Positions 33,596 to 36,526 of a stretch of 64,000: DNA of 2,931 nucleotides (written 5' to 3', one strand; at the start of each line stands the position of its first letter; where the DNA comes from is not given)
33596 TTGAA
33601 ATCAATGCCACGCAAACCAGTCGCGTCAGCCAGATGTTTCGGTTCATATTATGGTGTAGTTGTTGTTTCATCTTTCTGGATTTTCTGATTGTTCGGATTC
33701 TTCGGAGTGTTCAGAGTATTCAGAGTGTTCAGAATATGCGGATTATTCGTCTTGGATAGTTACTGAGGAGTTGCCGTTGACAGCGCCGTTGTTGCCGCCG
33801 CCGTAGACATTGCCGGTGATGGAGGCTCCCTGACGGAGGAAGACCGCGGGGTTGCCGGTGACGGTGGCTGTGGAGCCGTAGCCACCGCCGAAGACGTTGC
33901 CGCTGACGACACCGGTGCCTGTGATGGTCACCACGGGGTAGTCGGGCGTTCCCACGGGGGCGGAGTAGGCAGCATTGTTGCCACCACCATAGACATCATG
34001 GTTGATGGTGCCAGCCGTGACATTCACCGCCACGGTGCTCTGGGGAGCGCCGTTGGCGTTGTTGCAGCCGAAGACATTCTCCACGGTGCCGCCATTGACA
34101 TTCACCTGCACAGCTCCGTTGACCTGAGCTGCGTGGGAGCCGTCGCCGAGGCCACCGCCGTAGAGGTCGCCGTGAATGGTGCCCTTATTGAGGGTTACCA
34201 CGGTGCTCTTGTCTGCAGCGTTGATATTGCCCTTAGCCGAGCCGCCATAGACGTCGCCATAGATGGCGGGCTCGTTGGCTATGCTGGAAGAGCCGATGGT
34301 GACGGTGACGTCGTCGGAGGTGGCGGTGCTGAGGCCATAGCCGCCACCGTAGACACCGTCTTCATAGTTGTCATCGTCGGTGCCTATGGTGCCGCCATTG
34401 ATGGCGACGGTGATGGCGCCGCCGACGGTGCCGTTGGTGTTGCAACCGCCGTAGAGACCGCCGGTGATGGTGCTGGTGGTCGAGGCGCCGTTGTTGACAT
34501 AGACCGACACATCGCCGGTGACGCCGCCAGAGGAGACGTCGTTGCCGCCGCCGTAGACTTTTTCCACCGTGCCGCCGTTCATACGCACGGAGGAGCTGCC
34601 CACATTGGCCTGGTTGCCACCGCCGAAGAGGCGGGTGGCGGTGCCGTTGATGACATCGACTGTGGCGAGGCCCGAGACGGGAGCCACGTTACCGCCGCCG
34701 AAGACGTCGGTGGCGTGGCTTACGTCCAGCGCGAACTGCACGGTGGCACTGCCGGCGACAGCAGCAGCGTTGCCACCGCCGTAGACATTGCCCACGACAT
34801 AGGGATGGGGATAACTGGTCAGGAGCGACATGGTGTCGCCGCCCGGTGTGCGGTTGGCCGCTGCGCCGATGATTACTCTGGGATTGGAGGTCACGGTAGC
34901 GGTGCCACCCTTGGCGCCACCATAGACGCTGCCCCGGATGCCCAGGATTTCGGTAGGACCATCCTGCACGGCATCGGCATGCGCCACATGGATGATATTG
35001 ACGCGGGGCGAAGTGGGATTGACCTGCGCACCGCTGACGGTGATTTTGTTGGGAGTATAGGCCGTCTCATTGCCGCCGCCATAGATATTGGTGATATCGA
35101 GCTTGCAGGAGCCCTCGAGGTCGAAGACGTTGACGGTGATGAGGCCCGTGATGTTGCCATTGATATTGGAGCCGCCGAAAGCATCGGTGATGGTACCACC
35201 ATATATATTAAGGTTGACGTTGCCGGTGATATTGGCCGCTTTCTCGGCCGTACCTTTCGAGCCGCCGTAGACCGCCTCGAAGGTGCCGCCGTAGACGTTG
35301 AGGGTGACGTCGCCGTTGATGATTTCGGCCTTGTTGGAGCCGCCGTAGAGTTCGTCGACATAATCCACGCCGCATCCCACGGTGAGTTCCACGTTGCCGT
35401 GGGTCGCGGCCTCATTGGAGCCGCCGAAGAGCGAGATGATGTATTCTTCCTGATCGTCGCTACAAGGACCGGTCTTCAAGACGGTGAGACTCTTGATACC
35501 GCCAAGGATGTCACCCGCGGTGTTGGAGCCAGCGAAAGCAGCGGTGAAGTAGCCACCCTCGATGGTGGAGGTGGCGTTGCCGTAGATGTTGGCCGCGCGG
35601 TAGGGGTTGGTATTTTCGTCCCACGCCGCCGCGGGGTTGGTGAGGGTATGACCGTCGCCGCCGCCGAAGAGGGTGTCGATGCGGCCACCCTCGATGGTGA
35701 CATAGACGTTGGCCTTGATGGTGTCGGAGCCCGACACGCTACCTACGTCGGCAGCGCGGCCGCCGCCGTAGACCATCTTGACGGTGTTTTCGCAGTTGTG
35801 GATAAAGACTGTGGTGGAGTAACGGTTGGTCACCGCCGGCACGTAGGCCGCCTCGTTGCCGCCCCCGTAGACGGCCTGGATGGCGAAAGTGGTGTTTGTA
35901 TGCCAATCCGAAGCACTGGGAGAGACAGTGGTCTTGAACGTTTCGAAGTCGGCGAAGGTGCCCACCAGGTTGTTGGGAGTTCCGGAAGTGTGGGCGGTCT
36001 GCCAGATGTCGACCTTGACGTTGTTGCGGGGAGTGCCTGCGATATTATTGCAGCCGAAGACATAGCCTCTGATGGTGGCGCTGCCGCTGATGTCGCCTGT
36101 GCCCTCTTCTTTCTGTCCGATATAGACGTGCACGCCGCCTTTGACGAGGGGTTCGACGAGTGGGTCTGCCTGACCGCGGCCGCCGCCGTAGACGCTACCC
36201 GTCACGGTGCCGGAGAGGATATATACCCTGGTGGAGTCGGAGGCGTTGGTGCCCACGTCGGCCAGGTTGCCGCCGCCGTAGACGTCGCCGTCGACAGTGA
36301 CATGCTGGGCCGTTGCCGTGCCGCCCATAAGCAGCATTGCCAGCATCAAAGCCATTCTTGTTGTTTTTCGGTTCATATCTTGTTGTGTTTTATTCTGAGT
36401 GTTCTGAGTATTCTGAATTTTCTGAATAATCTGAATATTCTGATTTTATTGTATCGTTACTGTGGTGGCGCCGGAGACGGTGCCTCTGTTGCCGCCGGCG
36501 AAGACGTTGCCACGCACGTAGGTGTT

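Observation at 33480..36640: Only one of five proteins has a T9SS signal; the others begin or end in bare, mutually similar rungs (possible end-to-end beta-helix docking)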

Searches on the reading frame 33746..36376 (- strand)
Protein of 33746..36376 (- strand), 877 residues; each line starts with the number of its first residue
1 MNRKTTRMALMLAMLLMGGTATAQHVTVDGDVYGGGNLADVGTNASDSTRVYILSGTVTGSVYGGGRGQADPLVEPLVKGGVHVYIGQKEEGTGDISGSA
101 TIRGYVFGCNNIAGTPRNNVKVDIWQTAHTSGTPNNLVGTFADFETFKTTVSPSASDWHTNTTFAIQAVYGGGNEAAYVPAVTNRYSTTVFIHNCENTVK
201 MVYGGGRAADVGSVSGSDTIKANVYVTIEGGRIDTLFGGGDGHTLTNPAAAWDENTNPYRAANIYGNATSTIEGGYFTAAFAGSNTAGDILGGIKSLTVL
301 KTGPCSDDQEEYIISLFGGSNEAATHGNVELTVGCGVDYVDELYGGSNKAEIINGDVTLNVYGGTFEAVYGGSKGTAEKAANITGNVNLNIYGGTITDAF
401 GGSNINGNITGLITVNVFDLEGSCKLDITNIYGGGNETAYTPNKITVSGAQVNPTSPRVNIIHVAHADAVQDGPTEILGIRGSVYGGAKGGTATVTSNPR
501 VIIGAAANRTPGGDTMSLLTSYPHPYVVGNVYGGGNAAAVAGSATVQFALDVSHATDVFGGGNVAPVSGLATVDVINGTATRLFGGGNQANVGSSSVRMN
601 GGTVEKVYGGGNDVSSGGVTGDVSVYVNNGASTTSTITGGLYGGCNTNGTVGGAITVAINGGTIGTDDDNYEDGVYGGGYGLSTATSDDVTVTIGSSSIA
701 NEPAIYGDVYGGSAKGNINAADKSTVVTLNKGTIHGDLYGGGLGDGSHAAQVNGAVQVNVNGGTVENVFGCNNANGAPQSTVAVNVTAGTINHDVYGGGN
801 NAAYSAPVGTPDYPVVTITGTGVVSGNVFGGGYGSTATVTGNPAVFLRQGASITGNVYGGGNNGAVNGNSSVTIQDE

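Call 9: search_protein_families(library=pfam, proteins=[window:33746-36376:-], max_evalue=1)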
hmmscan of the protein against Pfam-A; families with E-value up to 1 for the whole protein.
window:33746-36376:- (877 aa): 1 family
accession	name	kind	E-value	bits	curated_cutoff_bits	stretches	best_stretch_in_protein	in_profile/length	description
PF13605.11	DUF4141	-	0.07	13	30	1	8-46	3-36/53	Domain of unknown function (DUF4141)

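Call 10: search_protein_families(library=ncbifam, proteins=[window:33746-36376:-], max_evalue=1)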
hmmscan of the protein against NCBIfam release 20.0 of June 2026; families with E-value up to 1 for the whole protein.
window:33746-36376:- (877 aa): 0 families
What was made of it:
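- Closest known: T9SS-anchored giant adhesins of Bacteroidota. Different: The rung type matches no Pfam or NCBIfam model (calls 9, 10).
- Closest known: Beta-helix passengers of type V secretion. Different: There is no TPS domain and no Pmp or Haemagg_act HMM match (calls 9, 10).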

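Call 11: find_homologous_proteins(query=window:33746-36376:-)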
Query window:33746-36376:- (877 aa): 777 proteins with E <= 0.001 among 8000 candidates; the best 120 are listed.
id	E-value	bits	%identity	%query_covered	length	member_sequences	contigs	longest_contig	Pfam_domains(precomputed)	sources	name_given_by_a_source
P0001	0.0e+0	1785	97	99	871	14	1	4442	-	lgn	-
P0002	0.0e+0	1614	89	99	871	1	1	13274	-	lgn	-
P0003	0.0e+0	1459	81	99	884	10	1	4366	-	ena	-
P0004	2.7e-247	841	46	97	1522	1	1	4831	-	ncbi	-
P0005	2.4e-239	815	44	97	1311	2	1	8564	-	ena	-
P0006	1.8e-211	723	40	86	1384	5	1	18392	-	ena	-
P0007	4.0e-191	656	38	98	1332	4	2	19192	-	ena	-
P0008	1.3e-188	647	42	87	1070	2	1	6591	-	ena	-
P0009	2.6e-184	633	36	100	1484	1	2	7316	-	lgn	-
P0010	9.0e-183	628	40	97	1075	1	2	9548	-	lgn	-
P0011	4.1e-179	616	41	88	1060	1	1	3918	-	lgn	-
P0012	1.4e-178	614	43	97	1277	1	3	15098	-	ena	-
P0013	3.6e-174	600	39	85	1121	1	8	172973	-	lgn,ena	-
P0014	1.7e-170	587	42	86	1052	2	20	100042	-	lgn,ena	-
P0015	1.0e-163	565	40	63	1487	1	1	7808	-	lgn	-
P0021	7.1e-151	522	43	100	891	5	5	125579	-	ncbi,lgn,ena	-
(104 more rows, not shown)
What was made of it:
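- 33743..36376 (-): Gene for the 877-aa protein: one solenoid segment of a few super-repeats. The signal peptide is at 36308-36376, the first canonical rung at 36251-36307 and the last canonical rung at 33746-33814. 777 homologues (call 11).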

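Call 14: find_encoding_contigs(protein=window:33746-36376:-, flank=10000, max_places=4)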
Protein window:33746-36376:- (877 aa): no gene with exactly this product is on record in the collection.
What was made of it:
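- Tried and rejected: It is not on record (call 14).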

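Call 15: find_encoding_contigs(protein=P0021, flank=10000, max_places=2)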
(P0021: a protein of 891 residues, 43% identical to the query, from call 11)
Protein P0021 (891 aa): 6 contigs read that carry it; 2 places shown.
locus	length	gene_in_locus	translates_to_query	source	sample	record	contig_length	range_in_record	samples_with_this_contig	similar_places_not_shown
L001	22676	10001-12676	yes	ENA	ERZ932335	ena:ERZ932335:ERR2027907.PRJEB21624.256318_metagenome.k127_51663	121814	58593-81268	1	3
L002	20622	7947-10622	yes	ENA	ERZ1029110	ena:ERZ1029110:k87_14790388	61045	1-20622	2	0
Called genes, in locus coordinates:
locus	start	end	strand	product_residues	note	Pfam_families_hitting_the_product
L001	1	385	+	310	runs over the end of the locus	PF02899:Phage_int_SAM_1, PF13495:Phage_int_SAM_4 (weak), PF00589:Phage_integrase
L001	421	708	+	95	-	PF02482:Ribosomal_S30AE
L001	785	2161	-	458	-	PF01212:Beta_elim_lyase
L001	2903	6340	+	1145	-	PF05342:Peptidase_M26_N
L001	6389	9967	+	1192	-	PF05342:Peptidase_M26_N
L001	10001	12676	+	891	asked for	-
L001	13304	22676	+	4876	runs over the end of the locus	PF13287:Fn3_assoc (faint), PF13290:CHB_HEX_C_1 (faint)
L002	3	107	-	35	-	?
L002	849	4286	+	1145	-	PF05342:Peptidase_M26_N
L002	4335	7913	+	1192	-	PF05342:Peptidase_M26_N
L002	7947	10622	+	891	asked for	-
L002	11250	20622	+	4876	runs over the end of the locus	PF13287:Fn3_assoc (faint), PF13290:CHB_HEX_C_1 (faint)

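Call 16: find_encoding_contigs(protein=P0013, flank=10000, max_places=2)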
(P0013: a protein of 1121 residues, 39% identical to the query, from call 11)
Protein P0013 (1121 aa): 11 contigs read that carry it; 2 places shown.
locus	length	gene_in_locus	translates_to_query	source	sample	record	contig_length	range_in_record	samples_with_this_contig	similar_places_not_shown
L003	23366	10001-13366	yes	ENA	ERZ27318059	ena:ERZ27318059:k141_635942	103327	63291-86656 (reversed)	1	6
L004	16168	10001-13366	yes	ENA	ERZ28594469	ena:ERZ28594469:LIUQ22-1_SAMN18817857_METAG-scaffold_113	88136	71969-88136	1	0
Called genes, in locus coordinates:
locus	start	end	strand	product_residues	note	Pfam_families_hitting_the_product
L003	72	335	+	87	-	-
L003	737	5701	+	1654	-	PF05342:Peptidase_M26_N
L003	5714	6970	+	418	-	PF17761:DUF1016_N, PF06250:YhcG_C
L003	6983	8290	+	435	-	PF13310:Virulence_RhuM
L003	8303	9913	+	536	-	PF13401:AAA_22, PF14516:AAA_35 (weak), PF24883:NPHP3_N (faint)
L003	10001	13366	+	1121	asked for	-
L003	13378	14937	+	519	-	PF09820:AAA-ATPase_like, PF08011:PDDEXK_9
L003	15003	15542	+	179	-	PF17761:DUF1016_N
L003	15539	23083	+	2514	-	PF00041:fn3 (weak), PF18998:Flg_new_2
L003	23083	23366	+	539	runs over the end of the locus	PF09820:AAA-ATPase_like, PF08011:PDDEXK_9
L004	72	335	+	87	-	-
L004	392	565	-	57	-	-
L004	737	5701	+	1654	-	PF05342:Peptidase_M26_N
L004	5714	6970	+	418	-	PF17761:DUF1016_N, PF06250:YhcG_C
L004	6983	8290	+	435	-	PF13310:Virulence_RhuM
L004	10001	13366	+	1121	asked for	-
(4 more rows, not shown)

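Call 24: find_related_loci(query=A1, collection=genome_contigs, flank=10000)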
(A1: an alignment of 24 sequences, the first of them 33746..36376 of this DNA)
Query A1 (877 aa) in genome_contigs; peptide patterns used: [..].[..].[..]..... (x = any residue, [..] = any of these).
600 stretches matched a pattern (row limit reached: there are more); 428 encode a relative of the query (tblastn E <= 1e-3); the best 80 are kept; 72 distinct loci.
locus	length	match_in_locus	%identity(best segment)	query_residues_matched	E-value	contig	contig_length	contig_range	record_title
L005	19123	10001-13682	82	1-877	0e+0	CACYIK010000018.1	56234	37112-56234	MAG: uncultured Bacteroidetes bacterium isolate RUG11969 genome assembly, contig: RUG11969_asm_18, whole genome shotgun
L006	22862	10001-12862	43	1-877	8e-173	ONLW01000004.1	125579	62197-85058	uncultured Bacteroidales bacterium isolate RUG429 genome assembly, contig: scaffold_82, whole genome shotgun sequence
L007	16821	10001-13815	43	3-877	1e-162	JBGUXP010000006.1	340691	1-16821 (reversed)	MAG: Bacteroidales bacterium isolate ruminal_MAG_50 ruminal_MAG_50_contig_0006, whole genome shotgun sequence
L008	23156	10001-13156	42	4-876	8e-151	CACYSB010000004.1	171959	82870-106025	MAG: uncultured Bacteroidetes bacterium isolate RUG12227 genome assembly, contig: RUG12227_asm_4, whole genome shotgun s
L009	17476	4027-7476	42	8-876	2e-140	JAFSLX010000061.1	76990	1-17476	MAG: Bacteroidales bacterium isolate RGIG3262 Goat_Reticulum-3__c1008, whole genome shotgun sequence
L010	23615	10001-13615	42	24-875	3e-136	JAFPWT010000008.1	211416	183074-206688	MAG: Bacteroidales bacterium isolate RGIG1545 Goat_Abomasum-5__c297, whole genome shotgun sequence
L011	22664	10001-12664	42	23-875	1e-127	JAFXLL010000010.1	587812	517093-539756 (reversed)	MAG: Bacteroidales bacterium isolate RGIG6522 Sheep_Reticulum-1__c366059, whole genome shotgun sequence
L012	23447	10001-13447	39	16-876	1e-120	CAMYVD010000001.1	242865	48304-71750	MAG TPA_asm: uncultured Bacteroidales bacterium isolate SRR10912534_bin.43_metaWRAP_v1.3_MAG genome assembly, contig: ER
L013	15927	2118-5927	40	21-876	7e-123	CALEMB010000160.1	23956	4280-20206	MAG TPA_asm: uncultured Bacteroidales bacterium isolate ERR833214_bin.43_CONCOCT_v1.1_MAG genome assembly, contig: ERZ80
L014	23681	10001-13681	38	15-876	4e-118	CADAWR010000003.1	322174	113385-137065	MAG: uncultured Bacteroidetes bacterium isolate RUG13693 genome assembly, contig: RUG13693_asm_3, whole genome shotgun s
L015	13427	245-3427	41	1-877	8e-116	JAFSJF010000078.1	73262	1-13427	MAG: Bacteroidales bacterium isolate RGIG3192 Goat_Reticulum-1__c367698, whole genome shotgun sequence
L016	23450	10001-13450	38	27-831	2e-107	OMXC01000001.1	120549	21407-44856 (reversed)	uncultured Bacteroidales bacterium isolate RUG061 genome assembly, contig: scaffold_91, whole genome shotgun sequence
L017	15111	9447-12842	37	30-874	1e-102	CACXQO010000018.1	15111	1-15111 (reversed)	MAG: uncultured Bacteroidia bacterium isolate RUG11504 genome assembly, contig: RUG11504_asm_18, whole genome shotgun se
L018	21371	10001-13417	37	19-876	2e-116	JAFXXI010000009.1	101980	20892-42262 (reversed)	MAG: Bacteroidales bacterium isolate RGIG6831 Sheep_Rumen-4__c3856, whole genome shotgun sequence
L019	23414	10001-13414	36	30-876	3e-94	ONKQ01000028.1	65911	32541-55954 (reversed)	uncultured Bacteroidales bacterium isolate RUG390 genome assembly, contig: scaffold_214, whole genome shotgun sequence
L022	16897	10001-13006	40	8-876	1e-89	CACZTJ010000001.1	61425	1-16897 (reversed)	MAG: uncultured Prevotellaceae bacterium isolate RUG12938 genome assembly, contig: RUG12938_asm_1, whole genome shotgun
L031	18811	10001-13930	33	51-867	6e-68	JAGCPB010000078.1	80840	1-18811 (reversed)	MAG: Bacteroidaceae bacterium isolate RGIG9993 Yak_Reticulum-4__c610261, whole genome shotgun sequence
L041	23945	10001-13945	32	20-876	2e-58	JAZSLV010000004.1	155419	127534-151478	MAG: Bacteroidaceae bacterium isolate T1900044557_TS20190023.MAGScoT_cleanbin_000001 SGB_313_k141_1267356, whole genome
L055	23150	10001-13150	30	27-874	5e-51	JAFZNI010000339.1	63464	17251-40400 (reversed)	MAG: Prevotella sp. isolate RGIG7923 Water_buffalos_Rumen-1__c1172474, whole genome shotgun sequence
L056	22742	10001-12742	33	28-877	3e-71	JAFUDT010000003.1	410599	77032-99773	MAG: Bacteroidales bacterium isolate RGIG4402 Roe_deer_Omasum-2__c323, whole genome shotgun sequence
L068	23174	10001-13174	32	32-877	7e-42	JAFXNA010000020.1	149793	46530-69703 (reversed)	MAG: Bacteroidaceae bacterium isolate RGIG6563 Sheep_Reticulum-5__c1141, whole genome shotgun sequence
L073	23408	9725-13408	35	4-875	3e-88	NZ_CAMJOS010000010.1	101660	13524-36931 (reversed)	MAG: uncultured Prevotella sp. isolate SRR12081299_bin.49_metaWRAP_v1.3_MAG ERZ12289776.153, whole genome shotgun sequen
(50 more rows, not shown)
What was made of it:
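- Tried and rejected: The source was inferred from the closest MAG, RUG11969 (call 24).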

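Call 37: search_protein_families(library=pfam, proteins=[L031:3-6053:+, L056:1-2847:+], max_evalue=0.01)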
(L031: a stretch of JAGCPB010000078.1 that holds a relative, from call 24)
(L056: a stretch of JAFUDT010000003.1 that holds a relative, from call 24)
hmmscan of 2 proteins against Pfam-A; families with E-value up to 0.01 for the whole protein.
L031:3-6053:+ (2017 aa): 0 families

L056:1-2847:+ (949 aa): 0 families

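Call 38: search_protein_families(library=ncbifam, proteins=[L031:5604-6053:+, L056:2398-2847:+, L041:3418-3867:+, L073:4222-4671:+, L022:3142-3591:+, L068:3474-3923:+, L055:3590-4039:+], max_evalue=10)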
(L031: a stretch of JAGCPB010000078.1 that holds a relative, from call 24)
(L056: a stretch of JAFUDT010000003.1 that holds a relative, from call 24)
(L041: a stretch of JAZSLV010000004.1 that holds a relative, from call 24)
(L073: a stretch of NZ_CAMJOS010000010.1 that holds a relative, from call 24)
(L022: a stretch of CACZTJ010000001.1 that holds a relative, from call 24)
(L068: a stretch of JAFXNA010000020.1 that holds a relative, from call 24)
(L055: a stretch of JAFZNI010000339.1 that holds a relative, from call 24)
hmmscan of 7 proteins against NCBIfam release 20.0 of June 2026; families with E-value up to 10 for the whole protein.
L031:5604-6053:+ (150 aa): 2 families
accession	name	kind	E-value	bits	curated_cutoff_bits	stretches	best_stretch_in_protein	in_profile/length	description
TIGR04183.1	Por_Secre_tail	domain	0.00016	21.6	23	1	93-142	8-57/72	T9SS type A sorting domain-containing protein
NF052644.1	T9SS_DNase_Rie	equivalog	0.00046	19.6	260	1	98-142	190-236/251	T9SS-dependent surface endonuclease, AS87_RS02955 family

L056:2398-2847:+ (150 aa): 0 families

L041:3418-3867:+ (150 aa): 1 family
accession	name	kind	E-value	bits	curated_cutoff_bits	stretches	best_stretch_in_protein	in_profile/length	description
TIGR04183.1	Por_Secre_tail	domain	0.036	14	23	1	95-142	10-57/72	T9SS type A sorting domain-containing protein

L073:4222-4671:+ (150 aa): 2 families
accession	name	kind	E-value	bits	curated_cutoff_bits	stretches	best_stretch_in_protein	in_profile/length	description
TIGR04183.1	Por_Secre_tail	domain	1e-05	25.4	23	1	91-149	11-71/72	T9SS type A sorting domain-containing protein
NF008463.0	PRK11347.1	equivalog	0.16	12.2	101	1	96-133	4-41/83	antitoxin ChpS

L022:3142-3591:+ (150 aa): 3 families
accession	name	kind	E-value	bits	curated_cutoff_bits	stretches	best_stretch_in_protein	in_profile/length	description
TIGR04183.1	Por_Secre_tail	domain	5.3e-07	29.5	23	1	88-149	8-71/72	T9SS type A sorting domain-containing protein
NF052644.1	T9SS_DNase_Rie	equivalog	0.037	13.4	260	1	97-139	196-238/251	T9SS-dependent surface endonuclease, AS87_RS02955 family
TIGR00071.1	hisT_truA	equivalog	0.054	13.2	142.85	1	42-91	46-95/228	tRNA pseudouridine(38-40) synthase TruA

L068:3474-3923:+ (150 aa): 0 families

L055:3590-4039:+ (150 aa): 0 families

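Call 47: predict_structure(alignment_id=A1)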
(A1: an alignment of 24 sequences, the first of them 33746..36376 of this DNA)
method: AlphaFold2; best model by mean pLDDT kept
length: 877 residues; sequences in the alignment: 24
mean_pLDDT: 82.2   pTM: 0.83
mean pLDDT of the five models: 82.2, 81.9, 81.9, 80.7, 79.6
residues with pLDDT >= 90: 390; 70-90: 341; 50-70: 67; < 50: 79
segments of 3 or more residues with pLDDT < 50: 1-24, 131-161, 467-475, 507-521
pLDDT, mean of each block of 10 residues (from residue 1): 31 37 62 78 76 87 83 73 84 64 88 80 82 36 41 41 79 82 77 87 85 75 90 90 74 77 88 90 87 88 70 88 89 88 91 91 93 87 94 93 90 90 80 93 90 93 62 56 94 92 62 35 74 94 92 89 92 92 92 95 94 77 92 88 88 94 82 83 85 81 91 86 93 94 86 93 95 84 95 95 82 90 94 89 90 92 87 82
secondary structure, 60 per line:
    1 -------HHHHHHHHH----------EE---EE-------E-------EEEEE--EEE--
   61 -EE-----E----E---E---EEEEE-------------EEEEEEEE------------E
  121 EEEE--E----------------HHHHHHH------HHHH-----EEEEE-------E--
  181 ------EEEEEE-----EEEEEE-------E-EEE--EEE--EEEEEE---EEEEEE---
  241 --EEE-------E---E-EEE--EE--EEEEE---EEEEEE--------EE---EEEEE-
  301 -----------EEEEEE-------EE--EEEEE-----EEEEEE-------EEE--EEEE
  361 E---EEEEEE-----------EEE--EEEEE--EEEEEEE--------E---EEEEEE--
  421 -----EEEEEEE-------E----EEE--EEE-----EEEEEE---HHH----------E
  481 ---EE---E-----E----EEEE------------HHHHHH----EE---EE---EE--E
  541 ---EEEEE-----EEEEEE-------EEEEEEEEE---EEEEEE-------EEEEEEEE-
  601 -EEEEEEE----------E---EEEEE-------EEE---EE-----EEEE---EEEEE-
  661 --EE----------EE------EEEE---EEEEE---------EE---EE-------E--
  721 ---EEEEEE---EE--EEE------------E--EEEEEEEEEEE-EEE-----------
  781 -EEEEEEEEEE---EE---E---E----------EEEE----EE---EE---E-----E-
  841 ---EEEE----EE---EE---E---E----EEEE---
elements in order (helices of 4 or more, strands of 3 or more residues): H8-16 E49-53 E56-58 E82-86 E100-107 E120-124 H144-150 H157-160 E166-170 E187-192 E198-203 E213-215 E218-220 E223-228 E232-237 E243-245 E259-261 E268-272 E276-281 E295-299 E312-317 E329-333 E339-344 E352-354 E357-361 E365-370 E382-384 E387-391 E394-400 E413-418 E426-432 E445-447 E450-452 E458-463 E500-503 H516-521 E544-548 E554-559 E567-575 E579-584 E592-599 E602-608 E623-627 E635-637 E648-651 E655-659 E683-686 E690-694 E724-729 E737-739 E755-765 E767-769 E782-791 E815-818 E844-847 E871-874
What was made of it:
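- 33743..36376 (-): AlphaFold2 pLDDT 82, pTM 0.83, uncapped solenoid (call 47).
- On Classical autotransporter (type Va): The AlphaFold2 model ends in the solenoid, 3 residues after the last strand (call 47).
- On Capped beta-solenoid: The DSSP assignment of the AlphaFold2 model shows only strands at residues 25-60 and 844-877 (call 47).
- Closest known: Beta-helix passengers of type V secretion. Different: There is no C-terminal beta-barrel, since the chain ends in the solenoid (call 47).
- Closest known: Capped beta-solenoids and negative design against edge aggregation. Different: No helix, hairpin or irregular cap is present at either end in the model (call 47).
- Checked: Its last strand is residues 871-874 of 877, and no helix or hairpin cap sits at either end (call 47).
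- Call 47.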
